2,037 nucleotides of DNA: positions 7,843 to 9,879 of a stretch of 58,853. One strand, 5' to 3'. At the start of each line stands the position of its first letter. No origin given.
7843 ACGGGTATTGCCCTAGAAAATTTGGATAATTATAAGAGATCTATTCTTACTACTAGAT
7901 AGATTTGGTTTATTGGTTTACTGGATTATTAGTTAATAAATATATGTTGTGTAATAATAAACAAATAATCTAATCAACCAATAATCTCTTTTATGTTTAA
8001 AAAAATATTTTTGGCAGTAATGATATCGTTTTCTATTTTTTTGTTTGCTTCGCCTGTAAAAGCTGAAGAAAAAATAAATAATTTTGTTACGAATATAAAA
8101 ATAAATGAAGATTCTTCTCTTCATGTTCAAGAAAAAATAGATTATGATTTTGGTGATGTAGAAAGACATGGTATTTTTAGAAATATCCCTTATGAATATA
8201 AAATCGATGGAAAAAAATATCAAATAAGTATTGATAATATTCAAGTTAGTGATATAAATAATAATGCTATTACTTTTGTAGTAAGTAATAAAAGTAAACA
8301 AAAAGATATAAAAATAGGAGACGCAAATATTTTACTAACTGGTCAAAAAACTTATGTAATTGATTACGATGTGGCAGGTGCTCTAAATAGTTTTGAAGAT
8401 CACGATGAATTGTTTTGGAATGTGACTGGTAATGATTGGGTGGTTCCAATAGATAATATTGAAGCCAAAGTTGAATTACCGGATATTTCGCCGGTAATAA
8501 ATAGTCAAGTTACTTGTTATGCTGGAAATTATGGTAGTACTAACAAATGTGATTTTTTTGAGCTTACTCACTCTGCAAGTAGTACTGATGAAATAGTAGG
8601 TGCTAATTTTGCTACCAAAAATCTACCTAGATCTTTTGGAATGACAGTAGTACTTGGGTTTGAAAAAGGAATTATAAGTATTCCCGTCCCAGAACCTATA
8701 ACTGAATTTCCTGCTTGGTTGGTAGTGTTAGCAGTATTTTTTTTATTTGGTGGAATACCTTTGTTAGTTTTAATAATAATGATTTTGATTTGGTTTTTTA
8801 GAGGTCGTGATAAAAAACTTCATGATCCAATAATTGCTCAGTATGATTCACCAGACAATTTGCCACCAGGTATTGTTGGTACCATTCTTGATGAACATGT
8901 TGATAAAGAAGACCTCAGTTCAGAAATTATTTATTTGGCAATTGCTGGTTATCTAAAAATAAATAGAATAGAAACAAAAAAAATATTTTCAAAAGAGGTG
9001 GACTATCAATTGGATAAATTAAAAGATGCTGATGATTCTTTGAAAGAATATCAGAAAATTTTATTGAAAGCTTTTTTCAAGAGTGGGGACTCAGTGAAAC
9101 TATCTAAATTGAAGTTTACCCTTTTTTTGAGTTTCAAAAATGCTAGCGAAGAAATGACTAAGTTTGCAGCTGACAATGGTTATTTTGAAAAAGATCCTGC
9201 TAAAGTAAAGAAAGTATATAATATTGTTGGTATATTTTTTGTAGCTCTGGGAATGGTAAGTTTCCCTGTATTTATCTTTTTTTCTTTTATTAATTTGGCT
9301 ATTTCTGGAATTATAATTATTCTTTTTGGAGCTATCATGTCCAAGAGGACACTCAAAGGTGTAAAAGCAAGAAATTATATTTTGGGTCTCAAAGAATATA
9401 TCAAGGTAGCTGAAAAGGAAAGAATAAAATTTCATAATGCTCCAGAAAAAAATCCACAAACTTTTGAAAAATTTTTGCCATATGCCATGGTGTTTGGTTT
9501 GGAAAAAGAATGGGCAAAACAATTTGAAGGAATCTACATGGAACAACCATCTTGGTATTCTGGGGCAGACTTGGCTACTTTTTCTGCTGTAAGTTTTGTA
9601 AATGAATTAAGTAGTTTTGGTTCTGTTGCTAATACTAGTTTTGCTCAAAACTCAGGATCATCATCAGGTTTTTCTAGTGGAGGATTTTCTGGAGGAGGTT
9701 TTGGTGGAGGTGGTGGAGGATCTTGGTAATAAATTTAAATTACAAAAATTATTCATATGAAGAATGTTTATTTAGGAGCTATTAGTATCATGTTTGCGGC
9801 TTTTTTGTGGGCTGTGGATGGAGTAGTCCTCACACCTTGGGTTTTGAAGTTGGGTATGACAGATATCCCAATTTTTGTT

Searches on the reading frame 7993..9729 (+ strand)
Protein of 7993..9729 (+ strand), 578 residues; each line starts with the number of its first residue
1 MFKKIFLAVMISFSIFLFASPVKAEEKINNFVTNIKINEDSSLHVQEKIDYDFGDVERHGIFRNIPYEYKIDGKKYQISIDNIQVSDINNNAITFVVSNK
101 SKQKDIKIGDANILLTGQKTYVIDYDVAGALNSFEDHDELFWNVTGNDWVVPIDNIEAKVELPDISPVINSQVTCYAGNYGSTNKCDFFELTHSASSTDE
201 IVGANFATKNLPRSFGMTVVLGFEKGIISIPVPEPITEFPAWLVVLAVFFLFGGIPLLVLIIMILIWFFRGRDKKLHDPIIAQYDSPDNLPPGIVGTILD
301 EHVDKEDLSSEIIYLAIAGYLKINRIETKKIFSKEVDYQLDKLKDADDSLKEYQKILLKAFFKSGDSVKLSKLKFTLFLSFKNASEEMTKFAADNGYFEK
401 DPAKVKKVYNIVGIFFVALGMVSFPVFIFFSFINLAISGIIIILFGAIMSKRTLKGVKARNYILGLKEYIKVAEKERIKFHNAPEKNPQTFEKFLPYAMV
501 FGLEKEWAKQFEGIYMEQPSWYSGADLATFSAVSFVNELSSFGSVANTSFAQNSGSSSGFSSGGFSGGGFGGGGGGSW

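Call 51: search_protein_families(library=pfam, proteins=[window:7993-9729:+], max_evalue=0.00001)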
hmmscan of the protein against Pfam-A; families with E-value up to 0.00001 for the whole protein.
window:7993-9729:+ (578 aa): 2 families
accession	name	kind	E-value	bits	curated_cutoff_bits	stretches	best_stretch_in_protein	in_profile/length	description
PF20990.2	DUF2207_C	-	7.4e-38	131.1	33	1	283-511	3-247/247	Predicted membrane protein (DUF2207) C-terminal domain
PF09972.14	DUF2207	-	3.2e-31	109.3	24.4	1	27-223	1-172/172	Predicted membrane protein (DUF2207) N-terminal domain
